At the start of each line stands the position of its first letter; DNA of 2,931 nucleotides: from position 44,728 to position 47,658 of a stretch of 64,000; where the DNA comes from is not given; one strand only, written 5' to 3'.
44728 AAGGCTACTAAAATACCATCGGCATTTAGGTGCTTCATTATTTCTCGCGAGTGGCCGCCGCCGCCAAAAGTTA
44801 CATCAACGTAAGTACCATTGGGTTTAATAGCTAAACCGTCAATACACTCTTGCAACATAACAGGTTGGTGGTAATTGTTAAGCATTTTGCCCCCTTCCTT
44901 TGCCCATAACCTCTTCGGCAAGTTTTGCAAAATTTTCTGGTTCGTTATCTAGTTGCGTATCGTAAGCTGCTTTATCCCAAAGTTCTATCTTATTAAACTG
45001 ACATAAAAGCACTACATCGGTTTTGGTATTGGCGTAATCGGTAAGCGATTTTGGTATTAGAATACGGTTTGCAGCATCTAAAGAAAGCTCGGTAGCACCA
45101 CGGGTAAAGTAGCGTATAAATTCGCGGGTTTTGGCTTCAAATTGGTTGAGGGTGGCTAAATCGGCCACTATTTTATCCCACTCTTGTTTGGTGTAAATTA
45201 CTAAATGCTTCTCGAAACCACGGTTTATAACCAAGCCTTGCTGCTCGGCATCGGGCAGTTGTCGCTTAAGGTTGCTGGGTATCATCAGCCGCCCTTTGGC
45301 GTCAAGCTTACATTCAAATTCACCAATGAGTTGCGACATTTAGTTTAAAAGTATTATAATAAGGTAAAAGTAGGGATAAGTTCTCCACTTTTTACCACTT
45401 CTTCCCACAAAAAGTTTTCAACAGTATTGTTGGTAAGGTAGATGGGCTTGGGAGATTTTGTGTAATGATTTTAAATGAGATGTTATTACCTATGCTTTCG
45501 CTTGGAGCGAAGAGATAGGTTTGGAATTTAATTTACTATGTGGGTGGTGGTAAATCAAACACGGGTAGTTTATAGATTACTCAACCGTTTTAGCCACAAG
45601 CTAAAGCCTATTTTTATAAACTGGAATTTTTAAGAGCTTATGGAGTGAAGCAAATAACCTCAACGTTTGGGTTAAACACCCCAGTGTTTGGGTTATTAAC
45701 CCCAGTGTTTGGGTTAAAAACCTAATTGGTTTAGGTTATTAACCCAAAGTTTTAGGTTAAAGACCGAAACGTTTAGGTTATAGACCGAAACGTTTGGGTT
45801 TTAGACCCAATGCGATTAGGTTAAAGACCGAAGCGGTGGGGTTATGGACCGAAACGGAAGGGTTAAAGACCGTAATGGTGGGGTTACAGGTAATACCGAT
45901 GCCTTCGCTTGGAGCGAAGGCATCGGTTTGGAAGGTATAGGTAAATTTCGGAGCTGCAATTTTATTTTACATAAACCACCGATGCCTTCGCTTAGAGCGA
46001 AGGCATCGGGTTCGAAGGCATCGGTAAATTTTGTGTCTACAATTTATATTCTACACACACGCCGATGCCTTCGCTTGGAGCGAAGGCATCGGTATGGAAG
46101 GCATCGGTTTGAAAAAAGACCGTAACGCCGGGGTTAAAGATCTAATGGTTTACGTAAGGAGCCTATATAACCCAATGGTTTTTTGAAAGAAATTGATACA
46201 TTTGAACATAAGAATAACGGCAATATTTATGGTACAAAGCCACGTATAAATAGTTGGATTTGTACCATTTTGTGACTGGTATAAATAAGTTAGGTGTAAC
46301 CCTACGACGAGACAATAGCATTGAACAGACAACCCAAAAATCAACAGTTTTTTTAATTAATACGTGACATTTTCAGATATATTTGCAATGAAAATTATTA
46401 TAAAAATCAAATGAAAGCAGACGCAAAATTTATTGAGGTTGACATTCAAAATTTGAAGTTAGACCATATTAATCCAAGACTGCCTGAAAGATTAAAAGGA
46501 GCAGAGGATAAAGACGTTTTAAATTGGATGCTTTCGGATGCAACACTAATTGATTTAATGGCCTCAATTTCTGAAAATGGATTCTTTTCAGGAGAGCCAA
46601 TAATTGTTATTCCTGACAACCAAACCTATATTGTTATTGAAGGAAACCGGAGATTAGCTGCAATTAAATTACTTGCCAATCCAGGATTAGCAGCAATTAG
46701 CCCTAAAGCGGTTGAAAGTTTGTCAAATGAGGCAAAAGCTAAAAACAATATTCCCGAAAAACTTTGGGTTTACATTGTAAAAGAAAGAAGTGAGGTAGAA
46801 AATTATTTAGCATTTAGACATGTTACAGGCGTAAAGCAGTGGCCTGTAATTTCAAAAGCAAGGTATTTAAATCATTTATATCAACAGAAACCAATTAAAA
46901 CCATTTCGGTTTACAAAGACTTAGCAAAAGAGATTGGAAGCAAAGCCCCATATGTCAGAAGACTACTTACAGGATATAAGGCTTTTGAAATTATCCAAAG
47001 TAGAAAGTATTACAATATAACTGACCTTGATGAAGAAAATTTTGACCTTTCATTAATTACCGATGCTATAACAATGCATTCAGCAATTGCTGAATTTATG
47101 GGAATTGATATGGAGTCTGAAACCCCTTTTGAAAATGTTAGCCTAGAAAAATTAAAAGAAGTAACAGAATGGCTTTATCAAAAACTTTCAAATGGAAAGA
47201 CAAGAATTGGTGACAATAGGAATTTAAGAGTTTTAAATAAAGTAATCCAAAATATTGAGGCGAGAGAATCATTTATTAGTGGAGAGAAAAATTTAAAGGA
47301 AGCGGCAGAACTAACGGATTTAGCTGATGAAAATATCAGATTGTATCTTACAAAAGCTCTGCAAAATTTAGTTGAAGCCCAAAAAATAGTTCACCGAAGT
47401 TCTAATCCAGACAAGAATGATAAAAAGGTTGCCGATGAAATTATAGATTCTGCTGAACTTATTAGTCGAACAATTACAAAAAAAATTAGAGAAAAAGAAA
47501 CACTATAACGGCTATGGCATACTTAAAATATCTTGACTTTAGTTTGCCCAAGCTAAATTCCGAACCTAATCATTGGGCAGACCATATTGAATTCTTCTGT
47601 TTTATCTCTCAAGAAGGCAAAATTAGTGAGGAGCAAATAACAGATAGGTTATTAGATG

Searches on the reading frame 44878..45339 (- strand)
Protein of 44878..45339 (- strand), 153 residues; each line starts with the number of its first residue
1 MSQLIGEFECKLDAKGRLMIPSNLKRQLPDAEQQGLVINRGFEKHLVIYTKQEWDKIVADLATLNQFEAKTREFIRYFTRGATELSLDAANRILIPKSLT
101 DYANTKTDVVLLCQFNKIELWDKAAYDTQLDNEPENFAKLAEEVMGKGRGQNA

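Call 16: search_protein_families(library=pfam, max_evalue=0.01, proteins=[window:44878-45339:-])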
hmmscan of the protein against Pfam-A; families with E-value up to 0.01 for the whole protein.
window:44878-45339:- (153 aa): 1 family
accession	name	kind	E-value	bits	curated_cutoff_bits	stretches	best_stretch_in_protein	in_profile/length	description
PF02381.23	MraZ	-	1.2e-32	112.1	23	2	5-75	3-70/72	MraZ protein, putative antitoxin-like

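Call 27: find_encoding_contigs(protein=window:44878-45339:-, flank=10000, max_places=10)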
Protein window:44878-45339:- (153 aa): 2 contigs read that carry it; 2 places shown.
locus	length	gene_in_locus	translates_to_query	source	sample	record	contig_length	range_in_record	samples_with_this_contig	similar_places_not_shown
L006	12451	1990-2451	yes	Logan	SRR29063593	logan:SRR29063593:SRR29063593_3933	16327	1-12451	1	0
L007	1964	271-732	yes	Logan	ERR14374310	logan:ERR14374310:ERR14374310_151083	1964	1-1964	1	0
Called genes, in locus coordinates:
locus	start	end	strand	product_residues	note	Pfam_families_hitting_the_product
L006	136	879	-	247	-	-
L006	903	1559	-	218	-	PF13641:Glyco_tranf_2_3 (faint), PF00535:Glycos_transf_2, PF10111:Glyco_tranf_2_2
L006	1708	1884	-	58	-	-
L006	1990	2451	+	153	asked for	PF02381:MraZ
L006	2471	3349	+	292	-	PF01795:Methyltransf_5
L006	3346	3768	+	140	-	PF19579:FtsL_2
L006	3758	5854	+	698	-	PF03717:PBP_dimer, PF00905:Transpeptidase, PF03793:PASTA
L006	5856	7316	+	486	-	PF01225:Mur_ligase, PF08245:Mur_ligase_M, PF02875:Mur_ligase_C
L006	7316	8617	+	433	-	PF10555:MraY_sig1 (faint), PF00953:Glycos_transf_4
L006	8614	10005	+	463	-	PF21377:MurD_N, PF21799:MurD-like_N (weak), PF08245:Mur_ligase_M, PF02875:Mur_ligase_C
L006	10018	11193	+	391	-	PF01098:FTSW_RODA_SPOVE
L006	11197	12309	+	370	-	PF03033:Glyco_transf_28, PF04101:Glyco_tran_28_C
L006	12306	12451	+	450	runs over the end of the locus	PF01225:Mur_ligase, PF08245:Mur_ligase_M, PF02875:Mur_ligase_C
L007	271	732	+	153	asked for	PF02381:MraZ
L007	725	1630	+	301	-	PF01728:FtsJ (faint), PF01795:Methyltransf_5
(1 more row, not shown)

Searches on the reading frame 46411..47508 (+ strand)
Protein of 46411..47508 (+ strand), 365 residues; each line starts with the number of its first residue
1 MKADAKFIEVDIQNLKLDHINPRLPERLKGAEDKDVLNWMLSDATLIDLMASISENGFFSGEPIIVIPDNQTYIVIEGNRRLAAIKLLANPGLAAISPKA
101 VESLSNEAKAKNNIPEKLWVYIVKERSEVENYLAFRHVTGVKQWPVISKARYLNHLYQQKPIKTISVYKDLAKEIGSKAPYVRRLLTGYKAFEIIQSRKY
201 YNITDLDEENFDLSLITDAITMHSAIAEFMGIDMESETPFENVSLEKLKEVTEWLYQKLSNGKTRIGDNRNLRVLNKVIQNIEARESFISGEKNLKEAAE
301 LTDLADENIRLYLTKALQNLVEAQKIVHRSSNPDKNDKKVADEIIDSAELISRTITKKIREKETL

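Call 15: search_protein_families(library=pfam, max_evalue=0.01, proteins=[window:46411-47508:+])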
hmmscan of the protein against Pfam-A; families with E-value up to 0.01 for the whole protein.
window:46411-47508:+ (365 aa): 0 families

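Call 85: search_protein_families(library=padloc, max_evalue=0.001, proteins=[window:46411-47508:+])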
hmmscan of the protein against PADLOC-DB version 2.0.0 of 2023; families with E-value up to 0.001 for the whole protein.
window:46411-47508:+ (365 aa): 25 families
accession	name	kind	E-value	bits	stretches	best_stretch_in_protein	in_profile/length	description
PDLC04017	PD-Lambda-5_A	-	5.6e-28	96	1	9-156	13-160/473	-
PDLC03998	PD-Lambda-5_A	-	2.9e-25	87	1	8-161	5-171/466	-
PDLC04007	PD-Lambda-5_A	-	3.1e-25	87.2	1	9-155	5-154/454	-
PDLC04013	PD-Lambda-5_A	-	4.1e-22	77.1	1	7-157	5-160/440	-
PDLC03999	PD-Lambda-5_A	-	6.2e-22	75.9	1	8-153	7-156/493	-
PDLC03995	PD-Lambda-5_A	-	2.1e-20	71.2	1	12-160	17-171/503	-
PDLC04000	PD-Lambda-5_A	-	1.6e-17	61.7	1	6-154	4-157/428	-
PDLC04009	PD-Lambda-5_A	-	3.2e-17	60.4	1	9-152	5-156/488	-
PDLC04014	PD-Lambda-5_A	-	6.6e-17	59.5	1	10-155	5-150/456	-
PDLC04016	PD-Lambda-5_A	-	1.4e-15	55.3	1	8-138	6-140/494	-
PDLC04003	PD-Lambda-5_A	-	3.4e-15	54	1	6-138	3-135/487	-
PDLC04015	PD-Lambda-5_A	-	9.8e-15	52.5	1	7-141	4-143/463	-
PDLC04607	PDC-M38A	-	1.1e-14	51.7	1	46-343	61-350/715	-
PDLC04005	PD-Lambda-5_A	-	3.7e-14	50.6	1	3-140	12-155/502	-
PDLC04002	PD-Lambda-5_A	-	4.1e-14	50.5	1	11-153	11-153/471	-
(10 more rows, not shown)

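Call 86: search_protein_families(library=ncbifam, max_evalue=0.001, proteins=[window:46411-47508:+])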
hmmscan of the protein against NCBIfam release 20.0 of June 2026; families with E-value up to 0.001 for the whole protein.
window:46411-47508:+ (365 aa): 2 families
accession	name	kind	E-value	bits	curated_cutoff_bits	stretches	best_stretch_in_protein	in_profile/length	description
TIGR00180.1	parB_part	domain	9.9e-08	32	58.45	1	40-113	23-97/186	ParB/RepB/Spo0J family partition protein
TIGR04285.1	nucleoid_noc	exception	0.00026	20.5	315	1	41-111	21-85/255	nucleoid occlusion protein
